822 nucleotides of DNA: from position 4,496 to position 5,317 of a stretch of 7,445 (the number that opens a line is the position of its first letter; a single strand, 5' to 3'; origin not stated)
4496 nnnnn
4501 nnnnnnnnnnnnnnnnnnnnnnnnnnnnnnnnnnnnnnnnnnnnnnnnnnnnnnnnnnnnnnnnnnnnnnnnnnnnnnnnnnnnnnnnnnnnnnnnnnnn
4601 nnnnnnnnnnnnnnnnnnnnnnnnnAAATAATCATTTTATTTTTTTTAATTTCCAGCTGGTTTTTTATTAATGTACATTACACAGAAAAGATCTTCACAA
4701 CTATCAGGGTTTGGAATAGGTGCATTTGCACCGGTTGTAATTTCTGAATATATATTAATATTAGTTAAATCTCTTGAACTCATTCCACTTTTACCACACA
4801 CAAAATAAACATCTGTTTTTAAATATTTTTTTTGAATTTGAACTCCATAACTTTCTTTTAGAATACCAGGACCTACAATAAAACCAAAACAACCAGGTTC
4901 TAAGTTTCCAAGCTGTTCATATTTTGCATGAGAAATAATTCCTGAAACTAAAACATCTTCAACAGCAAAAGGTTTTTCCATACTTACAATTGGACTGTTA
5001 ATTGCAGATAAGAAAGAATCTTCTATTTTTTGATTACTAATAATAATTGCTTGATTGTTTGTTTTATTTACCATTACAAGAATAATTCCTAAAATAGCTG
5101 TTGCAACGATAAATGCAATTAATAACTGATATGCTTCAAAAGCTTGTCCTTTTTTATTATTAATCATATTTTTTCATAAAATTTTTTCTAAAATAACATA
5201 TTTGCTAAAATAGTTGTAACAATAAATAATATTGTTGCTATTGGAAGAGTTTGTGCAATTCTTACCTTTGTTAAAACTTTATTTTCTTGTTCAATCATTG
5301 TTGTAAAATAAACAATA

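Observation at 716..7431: Compact nine-gene archaeal type IV filament module built from unrecognisable subunits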

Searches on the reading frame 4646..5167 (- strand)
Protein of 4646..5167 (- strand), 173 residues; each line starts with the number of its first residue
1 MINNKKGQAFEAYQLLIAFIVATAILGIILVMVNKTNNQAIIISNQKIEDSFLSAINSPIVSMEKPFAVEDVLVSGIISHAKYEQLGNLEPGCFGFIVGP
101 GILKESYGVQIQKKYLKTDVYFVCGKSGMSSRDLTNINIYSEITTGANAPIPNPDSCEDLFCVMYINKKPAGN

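Call 3: search_protein_families(library=pfam, proteins=[window:4646-5167:-], max_evalue=1)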
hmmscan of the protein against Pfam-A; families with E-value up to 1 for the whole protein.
window:4646-5167:- (173 aa): 1 family
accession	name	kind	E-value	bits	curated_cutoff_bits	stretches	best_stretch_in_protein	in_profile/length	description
PF10858.15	DUF2659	-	0.037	14.2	27.7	1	13-59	21-67/216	Protein of unknown function (DUF2659)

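Call 4: search_protein_families(library=ncbifam, proteins=[window:4646-5167:-], max_evalue=1)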
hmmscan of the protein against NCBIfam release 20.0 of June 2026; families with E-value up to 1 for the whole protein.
window:4646-5167:- (173 aa): 0 families

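Call 36: search_protein_families(library=pfam, alignment_id=A3, max_evalue=0.05)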
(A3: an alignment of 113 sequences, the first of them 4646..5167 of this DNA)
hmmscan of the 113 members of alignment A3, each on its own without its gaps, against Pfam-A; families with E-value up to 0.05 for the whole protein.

A. member 1, window:4646-5167:- (173 aa): 1 family
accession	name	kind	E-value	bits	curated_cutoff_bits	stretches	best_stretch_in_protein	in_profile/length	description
PF10858.15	DUF2659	-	0.037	14.2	27.7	0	13-59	21-67/216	Protein of unknown function (DUF2659)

B. families by the number of members that match (of 113 scanned): 29 families (the first 25 are shown)
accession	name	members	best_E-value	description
PF10858.15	DUF2659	5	4.4e-05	Protein of unknown function (DUF2659)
PF17319.7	DUF5362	3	0.00037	Family of unknown function (DUF5362)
PF13800.11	Sigma_reg_N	3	0.00064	Sigma factor regulator N-terminal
PF04964.19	Flp_Fap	2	0.02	Flp/Fap pilin component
PF14221.11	DUF4330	1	0.0005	Domain of unknown function (DUF4330)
PF19330.4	DNER_C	1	0.00081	Delta and Notch-like EGF-related receptor C-terminus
PF01594.21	AI-2E_transport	1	0.0054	AI-2E family transporter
PF00770.24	Peptidase_C5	1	0.0059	Adenovirus endoprotease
PF02605.20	PsaL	1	0.01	Photosystem I reaction centre subunit XI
PF18708.6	MapZ_C2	1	0.011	MapZ extracellular C-terminal domain 2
PF04924.17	Pox_A6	1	0.014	Poxvirus A6 protein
PF21044.3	CIP2A_N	1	0.016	CIP2A, N-terminal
PF04395.17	Poxvirus_B22R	1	0.017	Poxvirus B22R protein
PF17424.7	DUF5411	1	0.017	Family of unknown function (DUF5411)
PF13209.11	DUF4017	1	0.019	Protein of unknown function (DUF4017)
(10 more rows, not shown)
